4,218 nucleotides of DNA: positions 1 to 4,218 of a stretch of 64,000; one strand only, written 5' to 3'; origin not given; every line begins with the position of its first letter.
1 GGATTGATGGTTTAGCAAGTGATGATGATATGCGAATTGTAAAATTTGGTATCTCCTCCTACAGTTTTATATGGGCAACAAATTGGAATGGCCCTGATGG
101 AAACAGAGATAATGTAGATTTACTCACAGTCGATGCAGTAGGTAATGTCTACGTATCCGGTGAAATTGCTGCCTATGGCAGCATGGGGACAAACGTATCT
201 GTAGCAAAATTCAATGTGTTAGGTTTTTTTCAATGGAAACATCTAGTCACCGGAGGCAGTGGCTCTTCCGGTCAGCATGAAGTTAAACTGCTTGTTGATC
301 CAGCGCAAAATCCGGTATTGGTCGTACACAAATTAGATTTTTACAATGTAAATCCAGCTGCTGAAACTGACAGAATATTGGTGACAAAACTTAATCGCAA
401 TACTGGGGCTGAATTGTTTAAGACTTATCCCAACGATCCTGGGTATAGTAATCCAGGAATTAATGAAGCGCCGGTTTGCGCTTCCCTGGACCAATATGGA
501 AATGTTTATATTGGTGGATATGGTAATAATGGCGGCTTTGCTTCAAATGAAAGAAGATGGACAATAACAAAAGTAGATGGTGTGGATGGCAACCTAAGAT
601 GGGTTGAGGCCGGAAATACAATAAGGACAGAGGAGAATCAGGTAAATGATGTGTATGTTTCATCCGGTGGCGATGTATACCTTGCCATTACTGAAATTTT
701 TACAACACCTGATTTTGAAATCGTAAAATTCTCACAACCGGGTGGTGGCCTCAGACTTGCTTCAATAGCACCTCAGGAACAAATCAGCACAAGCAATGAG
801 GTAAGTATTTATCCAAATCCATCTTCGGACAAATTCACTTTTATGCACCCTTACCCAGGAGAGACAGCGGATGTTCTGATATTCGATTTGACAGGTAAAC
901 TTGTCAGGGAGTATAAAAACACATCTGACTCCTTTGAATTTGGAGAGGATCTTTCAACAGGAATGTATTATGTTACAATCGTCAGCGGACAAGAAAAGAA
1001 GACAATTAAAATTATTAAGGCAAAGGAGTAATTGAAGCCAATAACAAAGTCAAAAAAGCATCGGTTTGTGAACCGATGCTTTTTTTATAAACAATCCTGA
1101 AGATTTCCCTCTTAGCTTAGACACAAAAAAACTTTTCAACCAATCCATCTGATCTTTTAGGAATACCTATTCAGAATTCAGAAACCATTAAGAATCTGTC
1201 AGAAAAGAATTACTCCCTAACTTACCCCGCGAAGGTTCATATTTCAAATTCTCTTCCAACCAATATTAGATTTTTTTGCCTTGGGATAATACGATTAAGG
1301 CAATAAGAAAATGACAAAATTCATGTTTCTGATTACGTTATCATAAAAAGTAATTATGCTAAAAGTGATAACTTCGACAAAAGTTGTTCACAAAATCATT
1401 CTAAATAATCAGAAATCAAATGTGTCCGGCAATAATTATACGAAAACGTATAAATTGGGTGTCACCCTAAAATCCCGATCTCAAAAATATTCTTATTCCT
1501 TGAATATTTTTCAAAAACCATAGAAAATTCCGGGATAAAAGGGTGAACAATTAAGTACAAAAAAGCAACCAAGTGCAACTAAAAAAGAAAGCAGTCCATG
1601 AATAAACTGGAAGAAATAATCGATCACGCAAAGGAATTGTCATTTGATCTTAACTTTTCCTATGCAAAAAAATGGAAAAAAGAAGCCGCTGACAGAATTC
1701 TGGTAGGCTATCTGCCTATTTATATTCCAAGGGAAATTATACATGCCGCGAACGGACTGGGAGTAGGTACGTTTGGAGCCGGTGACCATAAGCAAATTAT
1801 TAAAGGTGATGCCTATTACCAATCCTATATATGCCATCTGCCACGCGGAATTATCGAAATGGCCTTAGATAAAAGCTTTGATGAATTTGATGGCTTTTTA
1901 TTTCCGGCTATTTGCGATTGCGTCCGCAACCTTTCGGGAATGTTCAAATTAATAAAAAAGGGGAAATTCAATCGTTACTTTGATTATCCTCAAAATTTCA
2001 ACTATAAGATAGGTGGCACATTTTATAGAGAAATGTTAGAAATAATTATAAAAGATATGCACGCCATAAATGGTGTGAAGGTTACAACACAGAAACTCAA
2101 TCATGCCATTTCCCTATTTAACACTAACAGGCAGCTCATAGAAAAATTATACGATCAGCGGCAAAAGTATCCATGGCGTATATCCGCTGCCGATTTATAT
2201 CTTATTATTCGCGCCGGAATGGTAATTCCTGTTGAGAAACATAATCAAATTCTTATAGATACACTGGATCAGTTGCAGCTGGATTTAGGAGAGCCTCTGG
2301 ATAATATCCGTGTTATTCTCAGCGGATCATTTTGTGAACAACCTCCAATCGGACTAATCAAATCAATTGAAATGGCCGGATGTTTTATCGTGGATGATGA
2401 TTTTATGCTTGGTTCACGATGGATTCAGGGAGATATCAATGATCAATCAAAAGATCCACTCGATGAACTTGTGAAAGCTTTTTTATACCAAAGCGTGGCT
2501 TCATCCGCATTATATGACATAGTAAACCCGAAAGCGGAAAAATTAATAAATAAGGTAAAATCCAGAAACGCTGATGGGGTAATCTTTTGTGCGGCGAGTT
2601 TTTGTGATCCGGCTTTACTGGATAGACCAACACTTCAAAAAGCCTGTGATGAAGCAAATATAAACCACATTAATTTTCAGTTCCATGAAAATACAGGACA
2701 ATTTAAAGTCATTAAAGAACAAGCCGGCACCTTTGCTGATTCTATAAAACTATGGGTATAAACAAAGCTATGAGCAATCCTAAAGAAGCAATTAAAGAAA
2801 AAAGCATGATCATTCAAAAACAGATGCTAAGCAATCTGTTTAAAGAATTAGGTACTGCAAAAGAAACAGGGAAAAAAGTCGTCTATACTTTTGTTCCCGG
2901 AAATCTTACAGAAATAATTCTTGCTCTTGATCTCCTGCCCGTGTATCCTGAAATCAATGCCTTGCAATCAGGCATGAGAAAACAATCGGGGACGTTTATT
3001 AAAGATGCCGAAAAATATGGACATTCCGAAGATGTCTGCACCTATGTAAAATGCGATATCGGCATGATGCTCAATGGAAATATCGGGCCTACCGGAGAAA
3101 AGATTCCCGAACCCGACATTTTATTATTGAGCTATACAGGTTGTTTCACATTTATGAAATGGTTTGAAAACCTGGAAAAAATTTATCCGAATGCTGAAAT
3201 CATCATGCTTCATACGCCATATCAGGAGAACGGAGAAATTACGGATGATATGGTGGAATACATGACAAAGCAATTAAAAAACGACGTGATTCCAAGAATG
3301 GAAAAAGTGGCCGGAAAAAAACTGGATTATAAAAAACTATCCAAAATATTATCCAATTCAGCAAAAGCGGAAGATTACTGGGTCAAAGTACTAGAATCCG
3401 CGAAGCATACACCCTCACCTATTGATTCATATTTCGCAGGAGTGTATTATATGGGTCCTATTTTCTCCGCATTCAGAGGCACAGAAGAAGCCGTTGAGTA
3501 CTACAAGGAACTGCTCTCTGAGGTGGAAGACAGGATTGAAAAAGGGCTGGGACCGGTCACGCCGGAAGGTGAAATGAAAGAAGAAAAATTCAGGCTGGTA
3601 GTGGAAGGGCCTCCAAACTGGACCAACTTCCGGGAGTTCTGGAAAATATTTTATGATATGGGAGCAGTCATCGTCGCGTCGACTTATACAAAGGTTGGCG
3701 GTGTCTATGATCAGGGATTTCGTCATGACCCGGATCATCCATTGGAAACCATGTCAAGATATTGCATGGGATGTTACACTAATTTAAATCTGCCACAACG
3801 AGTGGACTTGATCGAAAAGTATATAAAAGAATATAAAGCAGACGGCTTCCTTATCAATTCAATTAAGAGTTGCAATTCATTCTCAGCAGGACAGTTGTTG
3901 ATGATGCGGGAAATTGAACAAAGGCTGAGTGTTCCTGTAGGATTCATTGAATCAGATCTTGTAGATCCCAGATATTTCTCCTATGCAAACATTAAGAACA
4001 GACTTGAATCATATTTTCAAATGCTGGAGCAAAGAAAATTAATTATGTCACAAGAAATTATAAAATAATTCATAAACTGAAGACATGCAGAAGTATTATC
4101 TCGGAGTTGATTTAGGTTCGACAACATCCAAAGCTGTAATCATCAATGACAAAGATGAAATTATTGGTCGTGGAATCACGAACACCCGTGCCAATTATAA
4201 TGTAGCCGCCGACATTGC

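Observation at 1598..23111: Complete Thauera-type anaerobic benzoyl-CoA degradation supra-operon in a T9SS (Bacteroidota-like) chromosome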

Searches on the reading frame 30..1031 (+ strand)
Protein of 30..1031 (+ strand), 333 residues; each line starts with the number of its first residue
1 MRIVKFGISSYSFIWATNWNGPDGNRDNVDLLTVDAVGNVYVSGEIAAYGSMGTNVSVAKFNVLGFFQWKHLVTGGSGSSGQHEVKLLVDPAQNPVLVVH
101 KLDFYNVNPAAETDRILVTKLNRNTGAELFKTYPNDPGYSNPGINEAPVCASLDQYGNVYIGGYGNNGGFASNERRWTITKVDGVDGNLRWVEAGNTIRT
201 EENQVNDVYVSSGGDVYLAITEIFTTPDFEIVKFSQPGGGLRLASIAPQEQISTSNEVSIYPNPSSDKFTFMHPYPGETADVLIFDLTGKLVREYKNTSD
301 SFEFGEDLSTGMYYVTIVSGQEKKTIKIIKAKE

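Call 14: search_protein_families(library=pfam, proteins=[window:30-1031:+], max_evalue=0.001)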
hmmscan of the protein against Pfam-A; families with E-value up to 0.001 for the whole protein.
window:30-1031:+ (333 aa): 1 family
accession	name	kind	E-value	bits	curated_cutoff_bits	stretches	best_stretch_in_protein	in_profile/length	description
PF18962.6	Por_Secre_tail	-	4e-11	43.5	27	1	260-329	1-74/75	Secretion system C-terminal sorting domain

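Call 30: search_protein_families(library=ncbifam, proteins=[window:30-1031:+], max_evalue=0.001)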
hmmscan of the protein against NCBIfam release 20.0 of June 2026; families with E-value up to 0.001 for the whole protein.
window:30-1031:+ (333 aa): 5 families
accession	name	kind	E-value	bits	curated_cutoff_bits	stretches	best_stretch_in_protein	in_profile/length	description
TIGR04183.1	Por_Secre_tail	domain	1.5e-14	53.8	23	1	260-330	1-71/72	T9SS type A sorting domain-containing protein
NF038113.1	T9SSA_dep_M36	equivalog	8.6e-08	30.8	885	1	248-330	784-868/869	T9SS-dependent M36 family metallopeptidase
NF047494.1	Lepto_SBBP_lipo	equivalog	4.6e-07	28.9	400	1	27-218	188-381/466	SBBP repeat beta-propeller lipoprotein, LipL53 family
NF050177.1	TapA_OM_Porphy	equivalog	9.1e-05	21.4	500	1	251-329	464-542/544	TapA/TapC family T9SS-dependent outer membrane protein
NF033708.1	T9SS_Cterm_ChiA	domain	0.0002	21.2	40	1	281-329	3-53/55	T9SS sorting signal type C domain-containing protein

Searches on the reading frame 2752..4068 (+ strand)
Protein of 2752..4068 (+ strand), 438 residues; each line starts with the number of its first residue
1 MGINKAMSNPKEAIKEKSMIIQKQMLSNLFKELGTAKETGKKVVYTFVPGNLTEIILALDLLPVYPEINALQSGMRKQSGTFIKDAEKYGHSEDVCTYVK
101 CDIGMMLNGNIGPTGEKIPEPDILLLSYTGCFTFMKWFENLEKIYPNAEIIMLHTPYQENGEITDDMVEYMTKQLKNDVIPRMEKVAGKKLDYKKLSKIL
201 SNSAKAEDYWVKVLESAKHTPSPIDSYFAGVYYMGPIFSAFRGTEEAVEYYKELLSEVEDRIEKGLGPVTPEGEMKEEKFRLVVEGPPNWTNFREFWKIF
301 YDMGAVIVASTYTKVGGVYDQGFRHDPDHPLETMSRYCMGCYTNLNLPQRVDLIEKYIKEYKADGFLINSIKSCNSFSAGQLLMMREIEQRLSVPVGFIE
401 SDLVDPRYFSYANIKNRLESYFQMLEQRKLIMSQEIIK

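Call 3: search_protein_families(library=ncbifam, proteins=[window:2752-4068:+], max_evalue=0.00001)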
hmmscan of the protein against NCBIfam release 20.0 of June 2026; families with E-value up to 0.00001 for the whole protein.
window:2752-4068:+ (438 aa): 4 families
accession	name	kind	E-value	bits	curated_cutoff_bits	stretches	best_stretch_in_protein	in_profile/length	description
TIGR02260.1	benz_CoA_red_B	equivalog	3.8e-211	701.1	486.55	1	12-425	1-413/413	benzoyl-CoA reductase subunit B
NF052455.1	HyiscapDhHadB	equivalog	3.3e-59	200.5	750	1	15-429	1-398/398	(R)-2-hydroxyisocaproyl-CoA dehydratase subunit alpha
TIGR03191.1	benz_CoA_bzdO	equivalog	2.7e-27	96.1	448.6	1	32-314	28-293/430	benzoyl-CoA reductase, bzd-type, subunit O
NF040772.1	double_cubane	equivalog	1.2e-19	70.6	350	1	25-424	4-371/372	double-cubane-cluster-containing anaerobic reductase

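Call 6: find_related_loci(query=window:2752-4068:+, collection=genome_contigs, flank=10000)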
Query window:2752-4068:+ (438 aa) in genome_contigs; peptide patterns used: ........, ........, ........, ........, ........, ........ (x = any residue, [..] = any of these).
600 stretches matched a pattern (row limit reached: there are more); 594 encode a relative of the query (tblastn E <= 1e-3); the best 80 are kept; 80 distinct loci.
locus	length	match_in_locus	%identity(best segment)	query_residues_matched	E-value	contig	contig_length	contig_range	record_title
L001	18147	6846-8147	84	4-437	0e+0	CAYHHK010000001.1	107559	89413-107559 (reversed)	MAG TPA_asm: uncultured Flavobacteriales bacterium isolate ERP119702_co1_282 genome assembly, contig: NODE_102_length_10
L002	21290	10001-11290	83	6-435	0e+0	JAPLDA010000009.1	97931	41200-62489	MAG: Bacteroidetes bacterium isolate LacPavin_0818_WC45_MAG_44_19 LacPavin_0818_WC45_scaffold_347085, whole genome shotg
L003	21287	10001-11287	83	7-435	0e+0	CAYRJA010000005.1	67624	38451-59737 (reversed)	MAG TPA_asm: uncultured Bifidobacteriaceae bacterium isolate binchicken_co16_171 genome assembly, contig: NODE_705_lengt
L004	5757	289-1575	84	7-435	0e+0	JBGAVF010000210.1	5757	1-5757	MAG: Bacteroidia bacterium isolate MAG_MBR_H10.30 MBRH10-30_opera_contig_36068, whole genome shotgun sequence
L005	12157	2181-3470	82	6-435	0e+0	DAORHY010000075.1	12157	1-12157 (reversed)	MAG TPA_asm: Bacteroidia bacterium isolate AMR_MDS_5592 NODE_891_length_12157_cov_6.329945, whole genome shotgun sequenc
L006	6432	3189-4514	81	1-435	0e+0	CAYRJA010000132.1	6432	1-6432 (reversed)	MAG TPA_asm: uncultured Bifidobacteriaceae bacterium isolate binchicken_co16_171 genome assembly, contig: NODE_19779_len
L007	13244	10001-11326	81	1-435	0e+0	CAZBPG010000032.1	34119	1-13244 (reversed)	MAG TPA_asm: uncultured Chitinophaga sp. isolate binchicken_co16_317 genome assembly, contig: NODE_2107_length_34119_cov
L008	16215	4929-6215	83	7-435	0e+0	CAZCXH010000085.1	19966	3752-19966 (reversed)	MAG TPA_asm: uncultured Chitinophagaceae bacterium isolate SRP173033_co3_70 genome assembly, contig: NODE_3180_length_19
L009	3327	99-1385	81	7-435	0e+0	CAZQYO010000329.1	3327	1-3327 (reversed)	MAG TPA_asm: uncultured Chitinophaga sp. isolate SRP263991_co5_204 genome assembly, contig: NODE_59525_length_3327_cov_3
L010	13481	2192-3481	80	6-435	0e+0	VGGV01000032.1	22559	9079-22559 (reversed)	MAG: Bacteroidetes bacterium isolate K_Offshore_80m_m1_206 K_Offshore_80m_m1_206_Ga0194132_10004833, whole genome shotgu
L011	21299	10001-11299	78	5-437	0e+0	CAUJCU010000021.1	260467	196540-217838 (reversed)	MAG: Bacteroidota bacterium isolate KLAP123 genome assembly, contig: KLAP123_748285, whole genome shotgun sequence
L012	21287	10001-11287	81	7-435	0e+0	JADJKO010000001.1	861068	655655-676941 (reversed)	MAG: Flavobacteriales bacterium isolate EsbE_18-Q3-R3-47_BATAC.451 tig00000790-10-8595540, whole genome shotgun sequence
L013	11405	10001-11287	80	7-435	0e+0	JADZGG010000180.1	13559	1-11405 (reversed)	MAG: Flavobacteriales bacterium isolate SJ97 c_000000754972, whole genome shotgun sequence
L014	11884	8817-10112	80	4-435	0e+0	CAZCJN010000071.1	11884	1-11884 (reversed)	MAG TPA_asm: uncultured Bacteroidia bacterium isolate binchicken_co396_338 genome assembly, contig: NODE_7077_length_118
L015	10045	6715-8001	80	7-435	0e+0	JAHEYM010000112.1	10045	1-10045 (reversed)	MAG: Bacteroidetes bacterium isolate nzgw128 NODE_16993_length_10046_cov_2.834358, whole genome shotgun sequence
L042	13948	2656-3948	71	3-433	0e+0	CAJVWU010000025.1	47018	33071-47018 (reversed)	MAG TPA_asm: uncultured Bacteroidia bacterium isolate DRR093005_bin.21_MetaBAT_v2.12.1_MAG genome assembly, contig: NODE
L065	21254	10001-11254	71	15-432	0e+0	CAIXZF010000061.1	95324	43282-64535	MAG: uncultured Bacteroidales bacterium isolate Ja_bin-4767 genome assembly, contig: bin-4767:061/117, whole genome shot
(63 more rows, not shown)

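Call 9: find_encoding_contigs(protein=window:2752-4068:+, flank=10000, max_places=4)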
Protein window:2752-4068:+ (438 aa): 2 contigs read that carry it; 2 places shown.
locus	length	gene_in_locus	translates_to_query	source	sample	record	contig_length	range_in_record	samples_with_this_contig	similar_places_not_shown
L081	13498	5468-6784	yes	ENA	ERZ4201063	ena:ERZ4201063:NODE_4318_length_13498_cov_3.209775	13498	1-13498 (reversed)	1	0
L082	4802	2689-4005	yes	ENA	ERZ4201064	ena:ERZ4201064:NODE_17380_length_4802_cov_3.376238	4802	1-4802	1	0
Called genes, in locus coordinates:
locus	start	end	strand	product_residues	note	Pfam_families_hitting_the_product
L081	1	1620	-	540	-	?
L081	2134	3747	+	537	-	PF18962:Por_Secre_tail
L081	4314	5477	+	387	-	PF06050:HGD-D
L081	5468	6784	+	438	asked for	PF06050:HGD-D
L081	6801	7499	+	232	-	PF01869:BcrAD_BadFG (weak)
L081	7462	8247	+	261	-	PF01869:BcrAD_BadFG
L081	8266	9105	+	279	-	PF01869:BcrAD_BadFG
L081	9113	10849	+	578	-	PF00501:AMP-binding, PF23562:AMP-binding_C_3 (weak)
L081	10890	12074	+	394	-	PF06050:HGD-D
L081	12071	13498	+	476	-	?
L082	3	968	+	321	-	?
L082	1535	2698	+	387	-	PF06050:HGD-D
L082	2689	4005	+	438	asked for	PF06050:HGD-D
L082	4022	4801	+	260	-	?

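Call 11: search_solved_structures(query=window:2752-4068:+, max_evalue=0.00001)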
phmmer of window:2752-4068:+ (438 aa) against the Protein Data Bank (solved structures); distinct sequences matched with E-value up to 0.00001: 5.
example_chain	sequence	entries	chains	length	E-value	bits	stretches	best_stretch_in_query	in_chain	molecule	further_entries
9g87_A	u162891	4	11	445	3e-57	197.6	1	27-429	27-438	3-methylbenzoyl-CoA reductase beta subunit MbdO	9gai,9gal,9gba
3o3m_A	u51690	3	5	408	3.5e-42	147.9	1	16-433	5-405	alpha subunit 2-hydroxyisocaproyl-CoA dehydratase | alpha-subunit 2-hydroxyisocaproyl-CoA dehydratase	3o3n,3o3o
8s02_A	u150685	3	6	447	3.9e-25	91.8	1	29-429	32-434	BzdO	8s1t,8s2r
7yyl_C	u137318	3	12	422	1.9e-06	30.2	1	178-425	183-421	Dehydratase family protein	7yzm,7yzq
6eno_A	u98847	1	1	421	3.1e-06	29.5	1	178-425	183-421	Dehydratase family protein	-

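Call 29: search_dna_similar(query=window:2752-4068:+, collection=plasmids, mode=protein, max_rows=15)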
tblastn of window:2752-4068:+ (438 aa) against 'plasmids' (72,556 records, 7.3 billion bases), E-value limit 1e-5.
Records with a match: 9; places in all: 11; records where one place covers at least 80% of the query: 9.
Best place of each record, by identity: <60% 9.
By first word of the organism name: Proteus 2; Sphingopyxis 2; Fusobacterium 1; Azoarcus 1; Rhizobium 1; Rhodobacteraceae 1; Rhodococcus 1.
By predicted mobility (MOB-suite, as given by PLSDB): non-mobilizable 5; mobilizable 3; conjugative 1.
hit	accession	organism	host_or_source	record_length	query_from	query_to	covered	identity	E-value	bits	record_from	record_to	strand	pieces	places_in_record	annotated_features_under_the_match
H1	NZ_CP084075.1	Fusobacterium vincentii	-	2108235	10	429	96%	26.4%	1e-34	144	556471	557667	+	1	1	none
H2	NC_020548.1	Azoarcus sp. KH32C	-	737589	11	432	96%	25.7%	2e-37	152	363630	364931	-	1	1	2-hydroxyacyl-CoA dehydratase family protein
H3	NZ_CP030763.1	Rhizobium leguminosarum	Genomic DNA from Bacterial pure culture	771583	3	429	97%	25.3%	2e-24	114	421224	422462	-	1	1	2-hydroxyacyl-CoA dehydratase family protein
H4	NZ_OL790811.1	Proteus mirabilis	-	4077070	23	434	94%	25.6%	6e-31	133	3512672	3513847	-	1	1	none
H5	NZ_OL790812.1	Proteus mirabilis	-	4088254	23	434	94%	25.6%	6e-31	133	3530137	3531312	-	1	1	none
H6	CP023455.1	Rhodobacteraceae bacterium QY30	whole organism,paddy soil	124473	11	430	96%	24.0%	7e-36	148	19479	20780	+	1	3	record has no annotation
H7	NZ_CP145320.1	Rhodococcus ruber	-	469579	6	430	97%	23.1%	3e-30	131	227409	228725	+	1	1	2-hydroxyacyl-CoA dehydratase family protein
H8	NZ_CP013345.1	Sphingopyxis macrogoltabida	whole organism,activated sludge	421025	4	429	97%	21.9%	7e-24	112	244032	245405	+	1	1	2-hydroxyacyl-CoA dehydratase family protein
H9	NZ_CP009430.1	Sphingopyxis macrogoltabida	soil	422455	4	429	97%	21.9%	7e-24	112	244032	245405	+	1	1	2-hydroxyacyl-CoA dehydratase family protein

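Call 50: search_protein_families(library=pfam, proteins=[L065:13546-15627:+, L042:6250-8337:+, L042:13-528:+, L042:704-1117:+, L065:15658-16617:+], max_evalue=0.0001)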
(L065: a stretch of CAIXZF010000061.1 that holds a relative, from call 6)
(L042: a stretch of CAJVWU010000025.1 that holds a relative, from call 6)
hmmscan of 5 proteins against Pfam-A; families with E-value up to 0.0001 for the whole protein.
L065:13546-15627:+ (693 aa): 5 families
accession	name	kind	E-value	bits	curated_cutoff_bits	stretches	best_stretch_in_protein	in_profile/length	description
PF13549.11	ATP-grasp_5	-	4.9e-69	232.5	27.6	1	479-693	1-221/221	ATP-grasp domain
PF13607.11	Succ_CoA_lig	-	4.3e-35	120.9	27.4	1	156-291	1-137/138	Succinyl-CoA ligase like flavodoxin domain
PF13380.12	CoA_binding_2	-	7.7e-25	88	22.8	1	12-138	1-115/116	CoA binding domain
PF02629.25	CoA_binding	-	7e-12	46.4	22.3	1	10-102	2-97/97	CoA binding domain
PF19045.5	Ligase_CoA_2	-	3.6e-07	30.8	23.7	1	303-442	1-144/162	Ligase-CoA domain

L042:6250-8337:+ (695 aa): 5 families
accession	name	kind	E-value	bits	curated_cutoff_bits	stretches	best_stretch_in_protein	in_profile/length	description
PF13549.11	ATP-grasp_5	-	1.4e-71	240.8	27.6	1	481-695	2-221/221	ATP-grasp domain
PF13607.11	Succ_CoA_lig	-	1.5e-36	125.7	27.4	1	157-293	1-138/138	Succinyl-CoA ligase like flavodoxin domain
PF13380.12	CoA_binding_2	-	5.4e-26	91.8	22.8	1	14-137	2-113/116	CoA binding domain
PF02629.25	CoA_binding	-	3.7e-15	56.9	22.3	1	11-103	2-97/97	CoA binding domain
PF19045.5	Ligase_CoA_2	-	2e-06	28.4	23.7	1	304-443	1-144/162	Ligase-CoA domain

L042:13-528:+ (171 aa): 3 families
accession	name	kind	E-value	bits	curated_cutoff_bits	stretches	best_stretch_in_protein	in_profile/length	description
PF18962.6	Por_Secre_tail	-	2.3e-16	60.3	27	1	94-169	1-74/75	Secretion system C-terminal sorting domain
PF00431.26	CUB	-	1.9e-10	41.4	21.4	1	2-77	29-110/110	CUB domain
PF11589.14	DUF3244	-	3.2e-05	24.3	25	1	111-162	38-88/96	Domain of unknown function (DUF3244)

L042:704-1117:+ (137 aa): 0 families

L065:15658-16617:+ (319 aa): 4 families
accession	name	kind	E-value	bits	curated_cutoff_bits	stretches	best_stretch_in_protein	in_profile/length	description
PF08546.17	ApbA_C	-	2.8e-30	105.7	22.7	1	188-309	2-124/125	Ketopantoate reductase PanE/ApbA C terminal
PF02558.23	ApbA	-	3.5e-18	66.1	22.2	1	8-157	1-147/150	Ketopantoate reductase PanE/ApbA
PF03446.21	NAD_binding_2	-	7.6e-07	29.7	21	1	7-106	1-90/161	NAD binding domain of 6-phosphogluconate dehydrogenase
PF03807.23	F420_oxidored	-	1.2e-06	29.4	21.6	1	7-111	1-94/94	NADP oxidoreductase coenzyme F420-dependent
